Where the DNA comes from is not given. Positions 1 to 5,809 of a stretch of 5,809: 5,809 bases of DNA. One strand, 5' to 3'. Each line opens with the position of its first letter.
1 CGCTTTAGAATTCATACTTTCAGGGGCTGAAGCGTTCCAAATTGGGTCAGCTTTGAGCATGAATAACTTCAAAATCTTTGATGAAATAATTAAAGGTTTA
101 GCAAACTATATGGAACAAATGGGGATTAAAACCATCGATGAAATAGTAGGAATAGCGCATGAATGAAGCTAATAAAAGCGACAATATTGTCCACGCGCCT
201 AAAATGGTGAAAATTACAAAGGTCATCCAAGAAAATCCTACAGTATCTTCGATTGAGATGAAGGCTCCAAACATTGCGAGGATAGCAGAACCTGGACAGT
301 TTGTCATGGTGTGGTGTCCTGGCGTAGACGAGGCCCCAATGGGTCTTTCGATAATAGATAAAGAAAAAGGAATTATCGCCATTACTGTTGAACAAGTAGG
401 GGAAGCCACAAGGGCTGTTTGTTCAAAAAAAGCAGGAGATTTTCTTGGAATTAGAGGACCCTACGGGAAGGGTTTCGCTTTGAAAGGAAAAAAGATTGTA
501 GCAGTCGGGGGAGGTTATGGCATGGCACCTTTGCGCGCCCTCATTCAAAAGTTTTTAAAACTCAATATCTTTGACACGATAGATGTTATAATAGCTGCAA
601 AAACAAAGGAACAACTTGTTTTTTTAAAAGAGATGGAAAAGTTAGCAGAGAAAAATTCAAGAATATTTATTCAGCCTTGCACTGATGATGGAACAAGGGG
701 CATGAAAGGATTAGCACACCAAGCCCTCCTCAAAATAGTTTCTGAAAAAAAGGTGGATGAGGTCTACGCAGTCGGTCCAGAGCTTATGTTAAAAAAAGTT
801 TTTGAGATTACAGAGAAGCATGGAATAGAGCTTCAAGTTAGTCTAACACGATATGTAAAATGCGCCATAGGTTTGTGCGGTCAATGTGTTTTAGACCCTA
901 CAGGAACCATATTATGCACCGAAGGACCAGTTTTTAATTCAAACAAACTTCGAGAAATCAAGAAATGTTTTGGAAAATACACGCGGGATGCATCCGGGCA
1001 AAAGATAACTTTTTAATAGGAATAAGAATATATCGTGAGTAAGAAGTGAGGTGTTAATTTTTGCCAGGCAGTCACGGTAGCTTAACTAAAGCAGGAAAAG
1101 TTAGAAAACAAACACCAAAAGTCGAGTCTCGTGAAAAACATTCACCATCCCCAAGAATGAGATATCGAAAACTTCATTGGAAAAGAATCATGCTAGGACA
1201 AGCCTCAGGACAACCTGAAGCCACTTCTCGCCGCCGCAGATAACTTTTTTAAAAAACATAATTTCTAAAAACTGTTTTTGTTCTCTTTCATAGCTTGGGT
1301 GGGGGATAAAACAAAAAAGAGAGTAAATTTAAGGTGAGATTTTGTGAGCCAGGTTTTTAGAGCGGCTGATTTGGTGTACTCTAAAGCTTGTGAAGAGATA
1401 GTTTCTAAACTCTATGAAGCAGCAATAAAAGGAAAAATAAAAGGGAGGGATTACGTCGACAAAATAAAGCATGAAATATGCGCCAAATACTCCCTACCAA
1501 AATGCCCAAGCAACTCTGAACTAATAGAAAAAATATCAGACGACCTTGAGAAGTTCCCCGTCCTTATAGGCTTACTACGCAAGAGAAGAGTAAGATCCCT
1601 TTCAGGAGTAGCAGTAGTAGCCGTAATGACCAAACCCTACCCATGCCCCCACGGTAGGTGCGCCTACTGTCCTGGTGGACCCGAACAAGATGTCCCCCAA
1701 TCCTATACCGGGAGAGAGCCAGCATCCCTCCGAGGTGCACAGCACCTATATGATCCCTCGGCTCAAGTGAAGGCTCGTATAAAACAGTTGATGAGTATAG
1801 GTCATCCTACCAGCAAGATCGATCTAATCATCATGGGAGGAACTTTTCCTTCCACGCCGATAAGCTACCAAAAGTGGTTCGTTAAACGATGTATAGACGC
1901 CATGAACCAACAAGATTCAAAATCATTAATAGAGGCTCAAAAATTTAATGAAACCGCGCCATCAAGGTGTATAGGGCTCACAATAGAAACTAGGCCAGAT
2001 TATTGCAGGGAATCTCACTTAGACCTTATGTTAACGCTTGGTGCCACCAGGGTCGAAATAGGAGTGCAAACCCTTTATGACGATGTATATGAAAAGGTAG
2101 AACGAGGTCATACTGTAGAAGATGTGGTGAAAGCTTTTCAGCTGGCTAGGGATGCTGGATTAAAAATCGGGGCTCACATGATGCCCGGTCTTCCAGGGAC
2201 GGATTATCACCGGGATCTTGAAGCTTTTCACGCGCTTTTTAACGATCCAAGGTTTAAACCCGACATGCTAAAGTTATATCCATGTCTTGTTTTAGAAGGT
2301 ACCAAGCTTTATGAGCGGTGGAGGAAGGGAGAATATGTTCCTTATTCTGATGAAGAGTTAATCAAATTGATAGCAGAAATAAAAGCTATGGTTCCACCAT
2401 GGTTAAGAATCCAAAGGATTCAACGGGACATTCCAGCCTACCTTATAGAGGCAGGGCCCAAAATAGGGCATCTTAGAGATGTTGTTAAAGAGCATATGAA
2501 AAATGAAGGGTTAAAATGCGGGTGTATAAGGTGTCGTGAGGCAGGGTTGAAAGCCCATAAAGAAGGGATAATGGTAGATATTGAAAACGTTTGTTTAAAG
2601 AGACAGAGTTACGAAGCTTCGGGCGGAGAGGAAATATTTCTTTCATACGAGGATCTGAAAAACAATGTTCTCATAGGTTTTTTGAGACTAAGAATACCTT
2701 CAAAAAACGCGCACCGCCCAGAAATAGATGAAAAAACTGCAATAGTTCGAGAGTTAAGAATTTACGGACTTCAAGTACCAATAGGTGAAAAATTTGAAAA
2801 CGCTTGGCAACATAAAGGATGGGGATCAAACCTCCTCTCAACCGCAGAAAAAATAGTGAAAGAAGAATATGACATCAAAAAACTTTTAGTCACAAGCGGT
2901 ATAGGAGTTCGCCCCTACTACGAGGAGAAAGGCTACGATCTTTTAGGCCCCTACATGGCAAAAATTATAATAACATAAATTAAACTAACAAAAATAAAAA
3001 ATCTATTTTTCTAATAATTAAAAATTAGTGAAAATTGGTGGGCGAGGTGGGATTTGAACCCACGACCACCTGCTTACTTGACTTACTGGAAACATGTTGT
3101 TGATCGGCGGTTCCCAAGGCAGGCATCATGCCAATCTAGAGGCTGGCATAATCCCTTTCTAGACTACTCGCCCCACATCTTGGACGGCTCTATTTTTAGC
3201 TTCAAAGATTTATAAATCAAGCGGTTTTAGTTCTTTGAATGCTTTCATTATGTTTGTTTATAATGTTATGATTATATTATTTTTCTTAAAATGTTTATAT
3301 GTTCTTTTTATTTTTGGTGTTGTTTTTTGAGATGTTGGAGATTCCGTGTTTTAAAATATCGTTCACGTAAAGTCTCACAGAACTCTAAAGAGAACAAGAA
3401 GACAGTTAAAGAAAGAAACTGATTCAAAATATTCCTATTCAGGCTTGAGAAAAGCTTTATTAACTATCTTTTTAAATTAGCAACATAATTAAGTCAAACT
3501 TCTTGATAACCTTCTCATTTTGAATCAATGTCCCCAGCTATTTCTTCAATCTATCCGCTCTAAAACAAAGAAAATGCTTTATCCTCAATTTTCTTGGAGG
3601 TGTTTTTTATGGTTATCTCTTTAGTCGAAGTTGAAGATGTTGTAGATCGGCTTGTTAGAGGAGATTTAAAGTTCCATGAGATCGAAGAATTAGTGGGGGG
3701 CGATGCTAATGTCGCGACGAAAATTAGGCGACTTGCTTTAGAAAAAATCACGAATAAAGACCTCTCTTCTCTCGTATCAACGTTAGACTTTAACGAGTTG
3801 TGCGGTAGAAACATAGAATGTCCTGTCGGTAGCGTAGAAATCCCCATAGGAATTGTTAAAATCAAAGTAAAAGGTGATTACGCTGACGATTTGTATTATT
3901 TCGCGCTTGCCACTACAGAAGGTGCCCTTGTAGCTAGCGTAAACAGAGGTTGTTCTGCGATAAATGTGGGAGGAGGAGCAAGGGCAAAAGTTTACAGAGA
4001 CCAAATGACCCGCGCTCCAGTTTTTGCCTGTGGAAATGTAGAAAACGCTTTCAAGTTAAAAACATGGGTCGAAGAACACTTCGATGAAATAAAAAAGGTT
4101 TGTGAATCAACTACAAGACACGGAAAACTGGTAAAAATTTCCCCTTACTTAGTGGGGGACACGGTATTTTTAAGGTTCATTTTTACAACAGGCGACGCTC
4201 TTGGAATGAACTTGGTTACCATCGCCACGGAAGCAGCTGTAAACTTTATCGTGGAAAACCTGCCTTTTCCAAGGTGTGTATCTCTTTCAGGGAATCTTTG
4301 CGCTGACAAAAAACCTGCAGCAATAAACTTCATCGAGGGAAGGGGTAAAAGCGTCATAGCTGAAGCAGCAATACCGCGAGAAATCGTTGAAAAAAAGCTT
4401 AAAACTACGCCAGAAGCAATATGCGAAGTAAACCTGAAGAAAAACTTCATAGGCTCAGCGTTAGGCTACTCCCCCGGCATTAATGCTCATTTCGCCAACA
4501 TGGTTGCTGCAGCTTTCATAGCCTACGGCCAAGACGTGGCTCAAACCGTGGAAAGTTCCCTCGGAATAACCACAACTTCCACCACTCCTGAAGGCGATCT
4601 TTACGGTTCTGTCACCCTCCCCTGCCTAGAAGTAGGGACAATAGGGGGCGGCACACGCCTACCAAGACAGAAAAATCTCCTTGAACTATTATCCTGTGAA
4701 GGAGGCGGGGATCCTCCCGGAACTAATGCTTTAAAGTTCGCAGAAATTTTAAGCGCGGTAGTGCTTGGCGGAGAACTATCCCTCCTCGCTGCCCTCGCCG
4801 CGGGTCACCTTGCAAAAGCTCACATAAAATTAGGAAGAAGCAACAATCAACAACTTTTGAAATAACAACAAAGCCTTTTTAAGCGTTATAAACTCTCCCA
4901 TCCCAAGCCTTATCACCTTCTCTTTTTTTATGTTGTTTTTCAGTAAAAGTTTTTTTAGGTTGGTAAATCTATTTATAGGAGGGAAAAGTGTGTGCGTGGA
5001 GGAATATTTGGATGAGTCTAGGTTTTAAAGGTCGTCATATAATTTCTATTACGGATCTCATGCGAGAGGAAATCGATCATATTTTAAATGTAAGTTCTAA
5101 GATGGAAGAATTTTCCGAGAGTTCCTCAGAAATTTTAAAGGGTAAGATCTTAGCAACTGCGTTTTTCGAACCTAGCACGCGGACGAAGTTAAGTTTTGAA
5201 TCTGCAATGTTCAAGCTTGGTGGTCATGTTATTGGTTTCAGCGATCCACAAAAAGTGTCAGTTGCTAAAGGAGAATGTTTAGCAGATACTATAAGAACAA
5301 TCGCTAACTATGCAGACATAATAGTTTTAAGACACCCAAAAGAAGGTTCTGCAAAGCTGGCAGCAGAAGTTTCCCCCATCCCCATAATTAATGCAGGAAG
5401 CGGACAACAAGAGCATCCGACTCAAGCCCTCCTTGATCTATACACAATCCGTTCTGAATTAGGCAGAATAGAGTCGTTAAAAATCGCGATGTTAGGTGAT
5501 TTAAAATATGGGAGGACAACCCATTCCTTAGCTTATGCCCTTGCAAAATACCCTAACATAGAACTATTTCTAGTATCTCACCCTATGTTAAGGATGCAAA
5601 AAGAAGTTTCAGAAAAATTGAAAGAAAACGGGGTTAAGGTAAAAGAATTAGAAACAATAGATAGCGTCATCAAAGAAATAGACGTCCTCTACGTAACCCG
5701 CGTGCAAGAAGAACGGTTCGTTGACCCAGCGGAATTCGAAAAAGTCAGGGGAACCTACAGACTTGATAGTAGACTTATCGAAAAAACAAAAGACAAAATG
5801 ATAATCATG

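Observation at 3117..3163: D-loop tRNA intron that looks created by tandem duplication of the tRNA's own sequence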

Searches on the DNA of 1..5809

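Call 3: search_rna_families(source=window, threshold=evalue, max_evalue=1, show_alignments=4)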
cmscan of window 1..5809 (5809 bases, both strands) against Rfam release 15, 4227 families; matches with E-value up to 1: 1.
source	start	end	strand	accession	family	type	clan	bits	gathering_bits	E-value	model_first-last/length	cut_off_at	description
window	3039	3173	-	RF00005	tRNA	Gene; tRNA;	CL00001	44.3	29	3.3e-07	1-71/71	no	tRNA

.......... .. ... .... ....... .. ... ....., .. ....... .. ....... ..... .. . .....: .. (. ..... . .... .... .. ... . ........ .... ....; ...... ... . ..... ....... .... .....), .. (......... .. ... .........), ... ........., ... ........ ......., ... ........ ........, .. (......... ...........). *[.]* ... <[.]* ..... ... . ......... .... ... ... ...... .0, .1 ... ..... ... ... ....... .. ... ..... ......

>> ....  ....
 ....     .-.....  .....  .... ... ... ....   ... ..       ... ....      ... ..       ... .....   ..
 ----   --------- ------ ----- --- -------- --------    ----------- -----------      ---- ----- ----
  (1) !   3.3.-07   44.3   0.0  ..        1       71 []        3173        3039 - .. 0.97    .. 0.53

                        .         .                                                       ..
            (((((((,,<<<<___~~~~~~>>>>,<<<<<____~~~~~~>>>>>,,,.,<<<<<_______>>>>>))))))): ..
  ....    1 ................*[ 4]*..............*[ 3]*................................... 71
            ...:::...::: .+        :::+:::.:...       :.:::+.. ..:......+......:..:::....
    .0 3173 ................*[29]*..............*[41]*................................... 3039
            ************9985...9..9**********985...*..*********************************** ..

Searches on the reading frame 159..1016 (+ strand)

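Call 11: search_protein_families(library=pfam, proteins=[window:159-1016:+])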
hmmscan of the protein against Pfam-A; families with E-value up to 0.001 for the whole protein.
window:159-1016:+ (285 aa): 2 families
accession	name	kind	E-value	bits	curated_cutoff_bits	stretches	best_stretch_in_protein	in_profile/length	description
PF10418.14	DHODB_Fe-S_bind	-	7.4e-10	38.8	23.9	1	231-264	2-40/41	Iron-sulfur cluster binding domain of dihydroorotate dehydrogenase B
PF00175.26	NAD_binding_1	-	1.3e-09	39.1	22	1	116-214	2-107/109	Oxidoreductase NAD-binding domain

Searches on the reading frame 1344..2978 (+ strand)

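Call 11: search_protein_families(library=pfam, proteins=[window:1344-2978:+])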
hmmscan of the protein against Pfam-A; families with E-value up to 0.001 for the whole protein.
window:1344-2978:+ (544 aa): 3 families
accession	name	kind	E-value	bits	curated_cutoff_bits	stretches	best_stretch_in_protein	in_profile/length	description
PF16199.10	Radical_SAM_C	-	3.3e-24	85.2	31.9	1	306-386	1-84/85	Radical_SAM C-terminal domain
PF04055.27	Radical_SAM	-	3.7e-16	60.2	29.5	1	101-289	7-157/166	Radical SAM superfamily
PF23613.1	ELP3_N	-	2.3e-12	47.1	27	1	13-85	2-69/70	ELP3 N-terminal domain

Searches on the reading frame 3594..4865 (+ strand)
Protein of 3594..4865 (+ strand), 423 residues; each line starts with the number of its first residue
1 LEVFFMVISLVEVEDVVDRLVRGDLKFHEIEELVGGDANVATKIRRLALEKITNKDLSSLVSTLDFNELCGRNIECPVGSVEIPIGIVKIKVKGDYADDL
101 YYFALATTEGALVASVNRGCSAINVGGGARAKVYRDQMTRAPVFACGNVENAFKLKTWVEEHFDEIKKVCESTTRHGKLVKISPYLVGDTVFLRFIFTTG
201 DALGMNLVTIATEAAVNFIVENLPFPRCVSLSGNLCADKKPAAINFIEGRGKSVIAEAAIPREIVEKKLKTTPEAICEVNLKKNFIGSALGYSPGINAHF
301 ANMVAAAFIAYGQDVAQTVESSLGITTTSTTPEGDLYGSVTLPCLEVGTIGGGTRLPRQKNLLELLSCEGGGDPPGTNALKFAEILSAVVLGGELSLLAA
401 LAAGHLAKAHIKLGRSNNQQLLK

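Call 11: search_protein_families(library=pfam, proteins=[window:3594-4865:+])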
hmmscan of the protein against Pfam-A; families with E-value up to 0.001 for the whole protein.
window:3594-4865:+ (423 aa): 1 family
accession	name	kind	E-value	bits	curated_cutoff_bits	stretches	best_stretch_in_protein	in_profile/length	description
PF00368.23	HMG-CoA_red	-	4.5e-123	411.3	27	1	42-415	2-368/368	Hydroxymethylglutaryl-coenzyme A reductase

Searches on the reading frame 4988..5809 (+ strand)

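Call 11: search_protein_families(library=pfam, proteins=[window:4988-5809:+])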
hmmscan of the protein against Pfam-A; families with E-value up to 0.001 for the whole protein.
window:4988-5809:+ (274 aa): 2 families
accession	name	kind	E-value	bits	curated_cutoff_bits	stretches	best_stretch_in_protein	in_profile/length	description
PF02729.26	OTCace_N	-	5.3e-48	163.3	29.9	1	16-155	1-147/148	Aspartate/ornithine carbamoyltransferase, carbamoyl-P binding domain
PF00185.30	OTCace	-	5.3e-14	53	29.4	1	163-274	2-116/157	Aspartate/ornithine carbamoyltransferase, Asp/Orn binding domain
